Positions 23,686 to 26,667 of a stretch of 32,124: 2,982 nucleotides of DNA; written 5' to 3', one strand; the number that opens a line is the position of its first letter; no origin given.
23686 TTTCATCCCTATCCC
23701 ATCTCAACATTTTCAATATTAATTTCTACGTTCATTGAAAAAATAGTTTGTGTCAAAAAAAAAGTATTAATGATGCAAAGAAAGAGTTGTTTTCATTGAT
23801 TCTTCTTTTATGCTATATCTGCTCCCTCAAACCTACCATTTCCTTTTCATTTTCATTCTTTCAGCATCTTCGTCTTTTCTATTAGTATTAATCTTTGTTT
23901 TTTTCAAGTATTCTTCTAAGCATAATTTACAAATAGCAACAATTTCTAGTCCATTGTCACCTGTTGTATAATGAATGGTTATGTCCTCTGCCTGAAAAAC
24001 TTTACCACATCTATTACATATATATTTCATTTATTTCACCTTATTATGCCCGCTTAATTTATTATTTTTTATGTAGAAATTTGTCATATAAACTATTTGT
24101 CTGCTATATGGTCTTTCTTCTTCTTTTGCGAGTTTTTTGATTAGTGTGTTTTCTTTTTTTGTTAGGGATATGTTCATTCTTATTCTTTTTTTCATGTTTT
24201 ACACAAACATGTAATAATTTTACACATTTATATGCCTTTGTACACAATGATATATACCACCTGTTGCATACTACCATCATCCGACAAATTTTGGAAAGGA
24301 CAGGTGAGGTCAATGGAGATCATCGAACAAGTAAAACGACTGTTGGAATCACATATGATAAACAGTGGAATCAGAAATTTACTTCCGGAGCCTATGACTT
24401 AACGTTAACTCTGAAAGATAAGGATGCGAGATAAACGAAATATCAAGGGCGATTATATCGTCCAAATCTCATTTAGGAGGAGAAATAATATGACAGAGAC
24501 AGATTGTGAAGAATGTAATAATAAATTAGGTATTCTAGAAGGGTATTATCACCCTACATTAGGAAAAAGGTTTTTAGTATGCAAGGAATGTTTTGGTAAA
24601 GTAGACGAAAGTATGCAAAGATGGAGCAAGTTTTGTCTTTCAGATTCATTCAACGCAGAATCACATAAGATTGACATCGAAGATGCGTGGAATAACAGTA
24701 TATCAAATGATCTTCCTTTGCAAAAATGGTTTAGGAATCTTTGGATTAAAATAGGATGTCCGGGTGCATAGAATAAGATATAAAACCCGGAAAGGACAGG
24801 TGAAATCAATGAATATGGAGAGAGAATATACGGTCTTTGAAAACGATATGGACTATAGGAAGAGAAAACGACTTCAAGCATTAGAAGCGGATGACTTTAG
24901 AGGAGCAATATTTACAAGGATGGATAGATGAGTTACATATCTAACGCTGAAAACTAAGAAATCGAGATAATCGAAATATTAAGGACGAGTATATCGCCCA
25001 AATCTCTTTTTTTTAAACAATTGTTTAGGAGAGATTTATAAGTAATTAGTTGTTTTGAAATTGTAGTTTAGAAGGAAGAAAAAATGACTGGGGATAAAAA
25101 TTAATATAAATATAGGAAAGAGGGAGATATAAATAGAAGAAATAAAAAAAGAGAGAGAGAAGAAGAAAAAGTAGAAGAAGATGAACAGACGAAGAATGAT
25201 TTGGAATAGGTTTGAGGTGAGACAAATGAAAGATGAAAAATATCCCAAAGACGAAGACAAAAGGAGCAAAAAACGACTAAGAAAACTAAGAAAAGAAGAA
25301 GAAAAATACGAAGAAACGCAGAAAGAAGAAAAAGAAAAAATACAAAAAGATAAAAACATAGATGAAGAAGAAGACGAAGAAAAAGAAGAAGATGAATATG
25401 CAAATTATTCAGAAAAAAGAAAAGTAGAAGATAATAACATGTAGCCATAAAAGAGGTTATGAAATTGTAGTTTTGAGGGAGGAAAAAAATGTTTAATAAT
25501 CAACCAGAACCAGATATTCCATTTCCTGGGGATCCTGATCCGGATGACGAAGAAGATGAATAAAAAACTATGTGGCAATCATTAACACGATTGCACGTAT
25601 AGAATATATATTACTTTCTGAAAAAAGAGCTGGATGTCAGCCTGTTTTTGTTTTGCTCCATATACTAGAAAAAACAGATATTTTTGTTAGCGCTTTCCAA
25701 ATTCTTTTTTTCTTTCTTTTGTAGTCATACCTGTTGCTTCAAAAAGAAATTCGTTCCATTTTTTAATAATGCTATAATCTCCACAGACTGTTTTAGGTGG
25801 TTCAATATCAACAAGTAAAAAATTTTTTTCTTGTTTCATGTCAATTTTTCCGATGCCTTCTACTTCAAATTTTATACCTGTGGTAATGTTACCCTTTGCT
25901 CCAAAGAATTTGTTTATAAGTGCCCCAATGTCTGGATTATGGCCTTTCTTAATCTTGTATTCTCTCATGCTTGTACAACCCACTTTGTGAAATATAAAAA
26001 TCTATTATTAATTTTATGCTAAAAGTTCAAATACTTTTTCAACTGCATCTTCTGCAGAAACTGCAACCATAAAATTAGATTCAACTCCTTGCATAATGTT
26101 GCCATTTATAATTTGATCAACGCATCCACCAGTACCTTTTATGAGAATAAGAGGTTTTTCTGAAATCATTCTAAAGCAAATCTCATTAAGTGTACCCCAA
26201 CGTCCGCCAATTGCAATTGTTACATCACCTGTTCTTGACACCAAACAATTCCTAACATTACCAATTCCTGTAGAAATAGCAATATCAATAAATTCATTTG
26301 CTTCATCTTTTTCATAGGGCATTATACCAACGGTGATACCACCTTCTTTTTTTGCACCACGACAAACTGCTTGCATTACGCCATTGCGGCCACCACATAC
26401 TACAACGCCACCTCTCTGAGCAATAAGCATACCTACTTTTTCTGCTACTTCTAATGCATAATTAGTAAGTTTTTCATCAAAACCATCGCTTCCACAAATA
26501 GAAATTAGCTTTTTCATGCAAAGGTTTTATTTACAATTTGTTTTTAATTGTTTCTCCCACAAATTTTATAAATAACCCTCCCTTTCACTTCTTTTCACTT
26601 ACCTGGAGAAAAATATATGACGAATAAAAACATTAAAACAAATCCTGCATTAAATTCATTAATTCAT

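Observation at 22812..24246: Three ribbon-helix-helix paralogues hidden below the ORF cut-off, each with a private set of operator-like repeats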

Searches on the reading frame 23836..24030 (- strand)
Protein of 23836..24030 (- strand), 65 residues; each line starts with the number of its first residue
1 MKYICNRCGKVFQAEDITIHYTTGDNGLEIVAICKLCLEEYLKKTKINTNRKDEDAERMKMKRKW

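Call 7: search_protein_families(library=pfam, proteins=[window:23836-24030:-], max_evalue=1)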
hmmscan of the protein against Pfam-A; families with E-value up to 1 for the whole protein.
seq(65 aa): 13 families
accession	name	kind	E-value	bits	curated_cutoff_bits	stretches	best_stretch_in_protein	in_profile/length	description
PF25207.1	DUF7837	-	0.00097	19.5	27.8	1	5-38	8-41/47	Domain of unknown function (DUF7837)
PF24292.1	DUF7479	-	0.0031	18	27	1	2-44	2-43/60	Domain of unknown function (DUF7479)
PF04641.18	Rtf2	-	0.0052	16.6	27.4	1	6-62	130-177/258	Rtf2 RING-finger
PF01878.24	EVE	-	0.013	16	23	1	13-65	41-92/145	EVE domain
PF24734.1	DUF7685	-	0.02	15.2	27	1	5-39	2-33/43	Domain of unknown function (DUF7685)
PF00096.32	zf-C2H2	-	0.033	15.1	25.2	1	3-22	1-21/23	Zinc finger, C2H2 type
PF21039.3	CEP104_ZnF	-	0.051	14.2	27.4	1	4-60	30-85/112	Centrosomal protein CEP104, ZnF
PF13912.12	zf-C2H2_6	-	0.073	13.5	25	1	3-13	2-12/27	C2H2-type zinc finger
PF13894.12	zf-C2H2_4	-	0.092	14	27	0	3-20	1-19/24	C2H2-type zinc finger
PF08271.17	Zn_Ribbon_TF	-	0.093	12.7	29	1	3-17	20-34/43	TFIIB zinc-binding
PF18439.7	zf_UBZ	-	0.094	12.8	25.6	1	2-18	2-18/32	Ubiquitin-Binding Zinc Finger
PF08394.17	Arc_trans_TRASH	-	0.096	13.2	27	1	3-49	1-41/43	Archaeal TRASH domain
PF02892.21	zf-BED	-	0.37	11.3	20.6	0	3-15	17-29/44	BED zinc finger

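Call 59: search_protein_families(library=padloc, proteins=[window:23836-24030:-], max_evalue=0.01)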
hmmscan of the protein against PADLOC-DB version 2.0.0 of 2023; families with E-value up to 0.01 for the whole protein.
seq(65 aa): 0 families

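Call 60: search_protein_families(library=ncbifam, proteins=[window:23836-24030:-], max_evalue=0.01)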
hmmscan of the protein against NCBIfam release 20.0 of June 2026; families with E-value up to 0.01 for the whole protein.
seq(65 aa): 0 families

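Call 61: search_protein_families(library=phrogs, proteins=[window:23836-24030:-], max_evalue=0.01)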
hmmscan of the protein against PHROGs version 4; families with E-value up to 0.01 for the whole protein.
seq(65 aa): 1 family
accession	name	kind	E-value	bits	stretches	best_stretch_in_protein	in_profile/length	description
phrog_5558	-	moron, auxiliary metabolic gene and host takeover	0.00019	22.7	1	4-64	10-66/130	Lar-like restriction alleviation protein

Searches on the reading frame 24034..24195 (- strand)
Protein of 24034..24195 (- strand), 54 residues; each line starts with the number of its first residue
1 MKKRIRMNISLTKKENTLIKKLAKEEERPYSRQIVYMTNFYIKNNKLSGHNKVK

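Call 7: search_protein_families(library=pfam, proteins=[window:24034-24195:-], max_evalue=1)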
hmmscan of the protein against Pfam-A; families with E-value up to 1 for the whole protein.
seq(54 aa): 2 families
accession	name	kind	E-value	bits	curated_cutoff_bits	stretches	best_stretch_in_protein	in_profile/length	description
PF11976.14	Rad60-SLD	-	0.057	13.7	23.8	1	2-35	10-43/72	Ubiquitin-2 like Rad60 SUMO-like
PF00486.34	Trans_reg_C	-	0.086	13.4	26.2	1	8-33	3-28/77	Transcriptional regulatory protein, C terminal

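Call 25: find_homologous_proteins(query=window:24034-24195:-, max_evalue=0.001)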
Query seq(54 aa) (54 aa): 124 proteins with E <= 0.001 among 125 candidates; the best 120 are listed.
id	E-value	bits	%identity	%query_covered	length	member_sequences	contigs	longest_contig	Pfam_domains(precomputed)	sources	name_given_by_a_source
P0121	8.9e-23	96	89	100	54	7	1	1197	-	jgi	jgi:hypothetical protein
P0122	4.7e-22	93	91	100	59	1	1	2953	-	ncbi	-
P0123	4.3e-21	90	87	100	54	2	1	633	-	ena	-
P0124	1.1e-20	89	94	91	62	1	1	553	-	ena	-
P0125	1.6e-20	89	92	91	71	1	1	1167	-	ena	-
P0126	2.0e-20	88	92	91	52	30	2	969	-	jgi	jgi:hypothetical protein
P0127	4.1e-20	87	92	91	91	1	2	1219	-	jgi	-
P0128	4.4e-20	87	85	100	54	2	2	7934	-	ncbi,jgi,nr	ncbi:MAG TPA: hypothetical protein HA260_05645 [Thermoplasmata archaeon]|nr:hypothetical protein [Th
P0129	6.3e-20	87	90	91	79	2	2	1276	-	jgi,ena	-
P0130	6.6e-20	87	90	91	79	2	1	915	-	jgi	jgi:hypothetical protein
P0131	8.8e-20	86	92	91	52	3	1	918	-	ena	-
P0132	9.7e-20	86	90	91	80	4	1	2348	-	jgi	jgi:hypothetical protein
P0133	1.0e-19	86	92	91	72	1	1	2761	-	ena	-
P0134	1.2e-19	86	92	91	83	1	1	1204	-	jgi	jgi:hypothetical protein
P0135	1.4e-19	86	90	91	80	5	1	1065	-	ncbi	-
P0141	4.8e-19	84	86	93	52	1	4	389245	-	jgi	jgi:hypothetical protein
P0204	2.4e-16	76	87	85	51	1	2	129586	-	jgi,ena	-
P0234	6.8e-14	68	90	74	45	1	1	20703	-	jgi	jgi:hypothetical protein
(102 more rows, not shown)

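Call 26: find_encoding_contigs(protein=P0141, flank=3500, max_places=2)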
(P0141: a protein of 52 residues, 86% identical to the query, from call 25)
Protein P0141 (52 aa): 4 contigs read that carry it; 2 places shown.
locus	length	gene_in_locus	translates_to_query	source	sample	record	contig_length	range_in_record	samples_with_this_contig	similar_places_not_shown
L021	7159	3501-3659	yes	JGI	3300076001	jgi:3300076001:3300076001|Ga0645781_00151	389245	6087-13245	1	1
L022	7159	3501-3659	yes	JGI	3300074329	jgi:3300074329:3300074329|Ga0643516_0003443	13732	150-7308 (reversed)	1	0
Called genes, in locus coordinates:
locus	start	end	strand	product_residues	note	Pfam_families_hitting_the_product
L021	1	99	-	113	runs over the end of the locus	PF20594:DUF6794 (weak)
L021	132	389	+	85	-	-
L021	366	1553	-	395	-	PF03065:Glyco_hydro_57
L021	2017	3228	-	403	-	PF08323:Glyco_transf_5, PF13439:Glyco_transf_4, PF13579:Glyco_trans_4_4, PF20706:GT4-conflict, PF00534:Glycos_transf_1, PF13692:Glyco_trans_1_4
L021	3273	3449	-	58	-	-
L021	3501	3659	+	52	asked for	-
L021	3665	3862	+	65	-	-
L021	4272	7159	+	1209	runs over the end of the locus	PF02463:SMC_N, PF13175:AAA_15 (weak), PF13304:AAA_21 (weak), PF13476:AAA_23, PF13555:AAA_29, PF24161:CCDC39, PF06470:SMC_hinge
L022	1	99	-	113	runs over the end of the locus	PF20594:DUF6794 (weak)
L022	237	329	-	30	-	PF13894:zf-C2H2_4 (weak), PF00096:zf-C2H2 (faint)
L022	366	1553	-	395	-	PF03065:Glyco_hydro_57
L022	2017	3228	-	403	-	PF08323:Glyco_transf_5, PF13439:Glyco_transf_4, PF13579:Glyco_trans_4_4, PF20706:GT4-conflict, PF00534:Glycos_transf_1, PF13692:Glyco_trans_1_4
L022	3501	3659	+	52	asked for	-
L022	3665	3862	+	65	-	-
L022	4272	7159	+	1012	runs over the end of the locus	?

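Call 27: find_encoding_contigs(protein=P0204, flank=3500, max_places=2)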
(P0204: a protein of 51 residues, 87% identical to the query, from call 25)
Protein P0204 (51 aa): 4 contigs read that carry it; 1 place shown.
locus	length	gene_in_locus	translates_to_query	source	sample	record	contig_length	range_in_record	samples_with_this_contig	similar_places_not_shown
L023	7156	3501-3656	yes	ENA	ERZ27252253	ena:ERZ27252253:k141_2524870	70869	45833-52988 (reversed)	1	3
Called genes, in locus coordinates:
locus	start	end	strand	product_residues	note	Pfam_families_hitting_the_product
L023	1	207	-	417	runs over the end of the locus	PF01095:Pectinesterase (faint), PF13229:Beta_helix, PF05048:NosD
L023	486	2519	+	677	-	PF00112:Peptidase_C1, PF00801:PKD (faint), PF17957:Big_7 (faint), PF18911:PKD_4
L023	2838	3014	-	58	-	-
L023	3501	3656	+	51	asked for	-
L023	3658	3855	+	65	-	-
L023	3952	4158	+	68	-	-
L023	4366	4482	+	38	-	-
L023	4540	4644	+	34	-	-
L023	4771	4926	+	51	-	-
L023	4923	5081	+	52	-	-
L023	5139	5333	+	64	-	-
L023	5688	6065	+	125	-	-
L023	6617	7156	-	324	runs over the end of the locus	PF01047:MarR (faint), PF12802:MarR_2 (faint), PF13404:HTH_AsnC-type, PF13412:HTH_24, PF13404:HTH_AsnC-type (weak), PF13412:HTH_24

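Call 28: find_encoding_contigs(protein=P0234, flank=3500, max_places=2)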
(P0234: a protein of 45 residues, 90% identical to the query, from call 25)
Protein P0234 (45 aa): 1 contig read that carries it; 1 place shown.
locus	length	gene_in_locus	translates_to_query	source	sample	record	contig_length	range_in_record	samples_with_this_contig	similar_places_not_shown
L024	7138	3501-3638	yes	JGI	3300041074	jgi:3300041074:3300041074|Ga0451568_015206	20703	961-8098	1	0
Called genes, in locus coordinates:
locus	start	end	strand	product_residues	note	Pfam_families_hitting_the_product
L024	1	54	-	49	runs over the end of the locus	-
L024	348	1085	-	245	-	PF02535:Zip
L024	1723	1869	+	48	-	PF07878:RHH_5 (weak)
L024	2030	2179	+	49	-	-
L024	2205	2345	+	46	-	PF13717:Zn_ribbon_4 (faint)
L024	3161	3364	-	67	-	PF00313:CSD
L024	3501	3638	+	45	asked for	-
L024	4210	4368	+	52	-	-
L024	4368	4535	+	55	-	-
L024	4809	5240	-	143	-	PF18911:PKD_4 (weak)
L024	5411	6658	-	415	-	-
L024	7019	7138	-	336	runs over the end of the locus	PF12740:PETase, PF01738:DLH (faint)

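Call 31: find_related_loci(query=A2, collection=genome_contigs, flank=2500)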
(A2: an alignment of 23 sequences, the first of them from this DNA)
Query A2 (54 aa) in genome_contigs; peptide patterns used: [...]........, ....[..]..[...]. (x = any residue, [..] = any of these).
57 stretches matched a pattern; 38 encode a relative of the query (tblastn E <= 1e-3); 38 distinct loci.
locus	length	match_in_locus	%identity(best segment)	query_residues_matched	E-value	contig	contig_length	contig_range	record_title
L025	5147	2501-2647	94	1-49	8e-27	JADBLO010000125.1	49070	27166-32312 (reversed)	MAG: Thermoplasmata archaeon isolate Bin3_14.8m NODE_39_length_49070_cov_15.378170, whole genome shotgun sequence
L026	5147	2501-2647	92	1-49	4e-26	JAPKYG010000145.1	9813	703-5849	MAG: Methanobacteriota archaeon isolate LacPavin_0920_SED3_MAG_41_62 LacPavin_0920_SED3_scaffold_450626, whole genome sh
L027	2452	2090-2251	85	1-54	6e-26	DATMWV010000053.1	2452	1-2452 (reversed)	MAG TPA_asm: Thermoplasmatota archaeon isolate SMAG_U13103 k141_261346, whole genome shotgun sequence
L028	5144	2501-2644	94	1-48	8e-26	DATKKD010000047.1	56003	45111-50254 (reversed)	MAG TPA_asm: Thermoplasmatota archaeon isolate SMAG_U14648 k141_357928, whole genome shotgun sequence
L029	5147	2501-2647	88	1-49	2e-25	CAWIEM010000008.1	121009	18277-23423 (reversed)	MAG: uncultured Thermoplasmata archaeon isolate MFD00709.bin.2.100 genome assembly, contig: contig_14586, whole genome s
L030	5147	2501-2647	88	1-49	4e-25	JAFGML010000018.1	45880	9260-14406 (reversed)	MAG: Thermoplasmatota archaeon isolate Zod_Metabat.472 k87_2234244, whole genome shotgun sequence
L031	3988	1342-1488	88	1-49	7e-25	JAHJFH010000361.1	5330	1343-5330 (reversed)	MAG: Thermoplasmatota archaeon isolate Modern_marine_glass_biofilm.mb.18 Modern_marine_glas.mb.18_k141_1166586, whole ge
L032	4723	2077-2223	86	1-49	6e-25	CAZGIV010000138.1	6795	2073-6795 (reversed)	MAG TPA_asm: uncultured Thermoplasmatales archaeon isolate binchicken_co94_67 genome assembly, contig: NODE_15959_length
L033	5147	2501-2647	86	1-49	1e-24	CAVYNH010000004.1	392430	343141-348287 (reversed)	MAG: Euryarchaeota archaeon isolate MFD04408.bin.1.91 genome assembly, contig: contig_43143, whole genome shotgun sequen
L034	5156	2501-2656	83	1-52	1e-24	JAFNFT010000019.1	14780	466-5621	MAG: Methanobacteriota archaeon isolate bin_19 PROKKA_contig000019, whole genome shotgun sequence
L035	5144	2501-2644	90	1-48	2e-24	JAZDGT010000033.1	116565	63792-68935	MAG: Methanobacteriota archaeon isolate MEGAHIT-group-0.28 k141_18358858, whole genome shotgun sequence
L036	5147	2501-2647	88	1-49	2e-24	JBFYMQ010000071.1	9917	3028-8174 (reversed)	MAG: Thermoplasmatales archaeon isolate PPR_0066 scaffold_1481, whole genome shotgun sequence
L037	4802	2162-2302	89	1-47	2e-24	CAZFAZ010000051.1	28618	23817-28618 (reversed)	MAG TPA_asm: uncultured Thermoplasmatales archaeon isolate SRP067234_co1_271 genome assembly, contig: k99_329638, whole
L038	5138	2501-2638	93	1-46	2e-24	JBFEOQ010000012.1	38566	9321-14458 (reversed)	MAG: Thermoplasmatota archaeon isolate Mix_mud04.2021.02.43 k141_1260058_length_38566_cov_16.0519, whole genome shotgun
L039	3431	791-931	87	1-47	1e-23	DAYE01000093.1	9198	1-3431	MAG TPA_asm: Euryarchaeota archaeon UBA33 UBA33_contig_17593, whole genome shotgun sequence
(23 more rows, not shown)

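Call 41: predict_structure(alignment_id=A2)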
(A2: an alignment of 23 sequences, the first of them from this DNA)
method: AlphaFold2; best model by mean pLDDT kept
length: 54 residues; sequences in the alignment: 23
mean_pLDDT: 64.6   pTM: 0.43
mean pLDDT of the five models: 64.6, 64.4, 61.4, 61.1, 58.4
residues with pLDDT >= 90: 0; 70-90: 22; 50-70: 23; < 50: 9
segments of 3 or more residues with pLDDT < 50: 1-3, 50-54
pLDDT, mean of each block of 10 residues (from residue 1): 53 77 77 68 58 40
secondary structure, 60 per line:
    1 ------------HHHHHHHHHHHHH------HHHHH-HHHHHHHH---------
elements in order: H13-25 H32-36 H38-45

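Call 45: fold_search(model_id=the predicted structure, library=pdb)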
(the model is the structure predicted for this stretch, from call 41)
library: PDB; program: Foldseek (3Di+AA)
matches with E <= 10: 14; with E <= 0.001: 0
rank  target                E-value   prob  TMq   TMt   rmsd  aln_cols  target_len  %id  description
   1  4dra_C                6.4e+00  0.09  0.36  0.22   4.4        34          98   18  Crystal structure of MHF complex (released 2012-05-16)
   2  1b28_MODEL_1_A        6.9e+00  0.08  0.43  0.43   7.1        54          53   18  ARC REPRESSOR MYL MUTANT FROM SALMONELLA BACTERIOPHAGE P22 (released 1999-11-03)
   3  3vpx_B                6.9e+00  0.06  0.32  0.07   6.7        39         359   18  Crystal structure of leucine dehydrogenase from a psychrophilic bacterium Sporosarcina psychrophila. (released 2013-02-06)
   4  4drb_B                7.3e+00  0.08  0.36  0.21   4.4        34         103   18  The crystal structure of FANCM bound MHF complex (released 2012-05-16)
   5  3d36_C                7.8e+00  0.07  0.36  0.46  10.2        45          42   18  How to Switch Off a Histidine Kinase: Crystal Structure of Geobacillus stearothermophilus KinB with the Inhibitor Sda (released 2009-01-13)
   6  2hsz_A                7.8e+00  0.06  0.33  0.10   5.2        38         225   13  Crystal structure of a predicted phosphoglycolate phosphatase (hs_0176) from haemophilus somnus 129pt at 1.90 A resolu (released 2006-08-15)
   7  5nr6_MODEL_1_A        7.8e+00  0.04  0.33  0.19  10.2        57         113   14  NMR structure and 1H, 13C and 15N signal assignments for Dictyostelium discoidans MATB protein S71A mutant (released 2017-09-20)
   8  3fyr_A                8.4e+00  0.08  0.35  0.49   8.9        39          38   18  Crystal structure of the sporulation histidine kinase inhibitor Sda from Bacillus subtilis (released 2009-06-23)
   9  9a62_B                8.4e+00  0.06  0.35  0.21   7.3        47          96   15  Integrative model of GATA-GATC by crosslinking MS and deep learning (released 2024-09-18)
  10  2f2a_C                8.9e+00  0.08  0.42  0.26   6.2        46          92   15  Structure of tRNA-Dependent Amidotransferase GatCAB complexed with Gln (released 2006-07-18)
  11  6kag_A                8.9e+00  0.06  0.37  0.15   7.2        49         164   12  Crystal structure of the SMARCB1/SMARCC2 subcomplex (released 2020-09-23)
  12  5wzf_B                8.9e+00  0.04  0.33  0.18   3.7        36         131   28  Crystal structure of Mycobacterium tuberculosis VapC20 (Rv2549c), Sarcin-Ricin loop cleaving toxin (released 2017-10-25)
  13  5lde_B                9.5e+00  0.04  0.31  0.12   5.7        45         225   18  Crystal structure of a vFLIP-IKKgamma stapled peptide dimer (released 2017-10-04)
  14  5lde_A                9.5e+00  0.03  0.29  0.11   5.8        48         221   17  Crystal structure of a vFLIP-IKKgamma stapled peptide dimer (released 2017-10-04)

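Call 47: search_protein_families(library=pfam, alignment_id=A2, max_evalue=0.1)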
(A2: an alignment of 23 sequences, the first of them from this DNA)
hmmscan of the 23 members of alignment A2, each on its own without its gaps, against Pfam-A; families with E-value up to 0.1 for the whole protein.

A. member 1, seq(54 aa): 2 families
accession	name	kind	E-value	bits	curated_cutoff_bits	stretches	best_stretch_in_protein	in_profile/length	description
PF11976.14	Rad60-SLD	-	0.057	13.7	23.8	0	2-35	10-43/72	Ubiquitin-2 like Rad60 SUMO-like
PF00486.34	Trans_reg_C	-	0.086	13.4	26.2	1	8-33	3-28/77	Transcriptional regulatory protein, C terminal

B. families by the number of members that match (of 23 scanned): 4 families
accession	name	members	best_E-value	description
PF07878.17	RHH_5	5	0.0071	CopG-like RHH_1 or ribbon-helix-helix domain, RHH_5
PF05883.17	Baculo_RING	5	0.021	Baculovirus U-box/Ring-like domain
PF00486.34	Trans_reg_C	3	0.052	Transcriptional regulatory protein, C terminal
PF11976.14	Rad60-SLD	2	0.045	Ubiquitin-2 like Rad60 SUMO-like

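Call 59: search_protein_families(library=padloc, proteins=[window:24034-24195:-], max_evalue=0.01)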
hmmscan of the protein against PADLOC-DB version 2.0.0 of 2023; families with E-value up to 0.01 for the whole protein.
seq(54 aa): 0 families

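Call 60: search_protein_families(library=ncbifam, proteins=[window:24034-24195:-], max_evalue=0.01)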
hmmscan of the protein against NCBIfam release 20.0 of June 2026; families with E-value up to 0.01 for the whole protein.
seq(54 aa): 0 families

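Call 61: search_protein_families(library=phrogs, proteins=[window:24034-24195:-], max_evalue=0.01)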
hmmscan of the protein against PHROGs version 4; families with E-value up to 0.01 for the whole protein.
seq(54 aa): 0 families

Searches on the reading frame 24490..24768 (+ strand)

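Call 7: search_protein_families(library=pfam, proteins=[window:24490-24768:+], max_evalue=1)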
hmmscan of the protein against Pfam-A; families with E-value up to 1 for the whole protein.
seq(93 aa): 3 families
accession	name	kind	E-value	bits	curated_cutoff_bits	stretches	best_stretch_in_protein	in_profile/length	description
PF14471.11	DUF4428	-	0.078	13.3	27.8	1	6-45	2-37/51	Domain of unknown function (DUF4428)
PF23733.2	GRXCR1-2_C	-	0.14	12.6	26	1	25-36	6-17/47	GRXCR1/2, C-terminal domain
PF00250.24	Forkhead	-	0.25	11.9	27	0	64-83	44-63/88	Forkhead domain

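Call 59: search_protein_families(library=padloc, proteins=[window:24490-24768:+], max_evalue=0.01)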
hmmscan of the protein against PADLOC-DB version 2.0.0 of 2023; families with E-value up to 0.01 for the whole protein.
seq(93 aa): 0 families

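Call 61: search_protein_families(library=phrogs, proteins=[window:24490-24768:+], max_evalue=0.01)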
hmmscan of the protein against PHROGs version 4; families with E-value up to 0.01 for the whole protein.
seq(93 aa): 0 families

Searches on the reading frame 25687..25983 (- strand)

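Call 62: search_protein_families(library=pfam, proteins=[window:25687-25983:-], max_evalue=0.01)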
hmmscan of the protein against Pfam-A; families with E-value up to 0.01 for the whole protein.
window:25687-25983:- (98 aa): 1 family
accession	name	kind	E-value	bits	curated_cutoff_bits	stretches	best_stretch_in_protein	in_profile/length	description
PF18446.7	DUF5611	-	3.1e-12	47.5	25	1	6-95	1-100/102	Domain of unknown function (DUF5611)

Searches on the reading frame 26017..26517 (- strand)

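Call 62: search_protein_families(library=pfam, proteins=[window:26017-26517:-], max_evalue=0.01)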
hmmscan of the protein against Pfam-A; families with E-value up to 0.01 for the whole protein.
seq(167 aa): 3 families
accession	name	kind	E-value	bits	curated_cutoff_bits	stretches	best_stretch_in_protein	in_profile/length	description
PF18306.6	LDcluster4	-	1.2e-38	132.6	26.3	1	5-135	4-125/151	SLOG cluster4 family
PF18171.6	LSDAT_prok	-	1.3e-07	31.5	25.4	1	92-145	119-172/195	SLOG in TRPM, prokaryote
PF02481.21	DNA_processg_A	-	0.00028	20.6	29.6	1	16-73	54-111/212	DNA recombination-mediator protein A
